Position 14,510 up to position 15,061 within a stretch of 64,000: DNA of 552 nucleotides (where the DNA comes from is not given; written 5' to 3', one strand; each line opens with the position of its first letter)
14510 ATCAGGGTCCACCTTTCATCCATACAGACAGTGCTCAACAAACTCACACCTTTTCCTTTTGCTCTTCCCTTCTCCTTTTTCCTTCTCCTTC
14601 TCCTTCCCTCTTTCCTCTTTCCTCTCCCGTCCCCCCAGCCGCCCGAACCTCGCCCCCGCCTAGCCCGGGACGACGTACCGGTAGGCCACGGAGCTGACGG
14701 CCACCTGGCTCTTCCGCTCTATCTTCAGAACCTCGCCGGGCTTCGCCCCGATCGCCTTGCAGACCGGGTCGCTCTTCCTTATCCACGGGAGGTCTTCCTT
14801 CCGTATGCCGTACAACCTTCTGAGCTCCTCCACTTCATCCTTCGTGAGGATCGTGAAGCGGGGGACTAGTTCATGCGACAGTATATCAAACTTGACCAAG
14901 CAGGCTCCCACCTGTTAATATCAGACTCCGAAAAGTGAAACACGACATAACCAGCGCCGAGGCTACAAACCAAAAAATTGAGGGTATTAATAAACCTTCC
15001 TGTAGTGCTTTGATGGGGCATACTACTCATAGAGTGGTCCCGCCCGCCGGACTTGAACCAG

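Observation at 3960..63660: Dispersed family of GC-rich hexanucleotide microsatellites in both coding N-termini and intergenic spacers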

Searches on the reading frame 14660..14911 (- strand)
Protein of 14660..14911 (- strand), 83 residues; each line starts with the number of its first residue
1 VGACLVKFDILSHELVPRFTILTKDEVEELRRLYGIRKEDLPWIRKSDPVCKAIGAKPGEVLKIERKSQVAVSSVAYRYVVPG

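Call 22: search_protein_families(library=pfam, proteins=[window:14660-14911:-], max_evalue=0.01)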
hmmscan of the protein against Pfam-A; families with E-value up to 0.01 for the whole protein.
window:14660-14911:- (83 aa): 1 family
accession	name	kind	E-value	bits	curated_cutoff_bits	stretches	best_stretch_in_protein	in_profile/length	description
PF01191.24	RNA_pol_Rpb5_C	-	4.4e-27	94.1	23.5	1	8-80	1-73/73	RNA polymerase Rpb5, C-terminal domain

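Call 38: list_cluster_members(proteins=[window:14660-14911:-, window:14660-14899:-, window:14660-14896:-, window:15290-16492:-, window:54637-55101:-, window:61083-62261:-, window:60035-60838:-, window:11221-14556:-, window:11221-14532:-, window:53499-54569:-])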
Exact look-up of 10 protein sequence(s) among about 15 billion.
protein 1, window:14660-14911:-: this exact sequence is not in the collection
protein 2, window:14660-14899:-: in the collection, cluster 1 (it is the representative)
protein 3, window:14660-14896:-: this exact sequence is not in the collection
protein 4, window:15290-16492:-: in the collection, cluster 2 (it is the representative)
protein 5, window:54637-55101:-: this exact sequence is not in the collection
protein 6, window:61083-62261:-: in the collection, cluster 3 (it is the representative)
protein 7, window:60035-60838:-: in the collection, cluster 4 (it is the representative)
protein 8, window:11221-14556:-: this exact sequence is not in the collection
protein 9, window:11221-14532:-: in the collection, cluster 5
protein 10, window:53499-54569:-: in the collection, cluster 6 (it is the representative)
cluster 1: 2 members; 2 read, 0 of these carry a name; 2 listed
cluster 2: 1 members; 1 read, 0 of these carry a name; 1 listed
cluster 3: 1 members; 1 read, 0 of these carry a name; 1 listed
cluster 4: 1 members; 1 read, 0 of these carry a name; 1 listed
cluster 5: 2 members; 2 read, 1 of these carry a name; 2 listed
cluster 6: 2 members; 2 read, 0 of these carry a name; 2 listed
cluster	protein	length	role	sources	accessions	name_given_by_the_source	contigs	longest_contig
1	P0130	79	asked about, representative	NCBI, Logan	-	-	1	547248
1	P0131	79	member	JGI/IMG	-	-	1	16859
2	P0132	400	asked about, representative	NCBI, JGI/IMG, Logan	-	-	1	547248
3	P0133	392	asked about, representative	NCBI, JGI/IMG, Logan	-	-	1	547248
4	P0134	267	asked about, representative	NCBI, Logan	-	-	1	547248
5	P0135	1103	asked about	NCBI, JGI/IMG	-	-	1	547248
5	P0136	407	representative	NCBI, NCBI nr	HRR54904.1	MAG TPA: hypothetical protein P5290_06135, partial [Candidatus Methanomethylicus sp.] | hypothetical protein [Candidatus Methanomethylicus sp.]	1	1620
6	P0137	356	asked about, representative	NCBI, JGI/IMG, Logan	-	-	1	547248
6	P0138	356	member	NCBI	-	-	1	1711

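Call 39: find_encoding_contigs(protein=P0131, flank=10000, max_places=6)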
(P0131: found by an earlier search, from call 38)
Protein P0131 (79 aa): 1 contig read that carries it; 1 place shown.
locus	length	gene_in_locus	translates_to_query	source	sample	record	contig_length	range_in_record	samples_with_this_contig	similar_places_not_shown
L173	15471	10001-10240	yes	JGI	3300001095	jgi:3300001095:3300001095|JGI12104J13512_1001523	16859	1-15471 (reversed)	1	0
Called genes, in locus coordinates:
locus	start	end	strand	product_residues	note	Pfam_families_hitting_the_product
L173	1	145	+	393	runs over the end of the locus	-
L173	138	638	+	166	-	-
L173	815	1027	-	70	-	-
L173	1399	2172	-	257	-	-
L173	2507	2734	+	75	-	-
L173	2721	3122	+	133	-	PF01850:PIN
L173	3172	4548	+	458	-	-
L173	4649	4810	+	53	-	-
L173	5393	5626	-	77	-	-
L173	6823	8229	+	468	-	PF03600:CitMHS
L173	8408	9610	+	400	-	PF00089:Trypsin, PF13365:Trypsin_2, PF00595:PDZ (faint), PF17820:PDZ_6 (faint), PF13180:PDZ_2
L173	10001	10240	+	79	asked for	PF01191:RNA_pol_Rpb5_C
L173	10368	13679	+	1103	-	PF04563:RNA_pol_Rpb2_1, PF04561:RNA_pol_Rpb2_2, PF04565:RNA_pol_Rpb2_3, PF04566:RNA_pol_Rpb2_4, PF04567:RNA_pol_Rpb2_5, PF00562:RNA_pol_Rpb2_6, PF04560:RNA_pol_Rpb2_7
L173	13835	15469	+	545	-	?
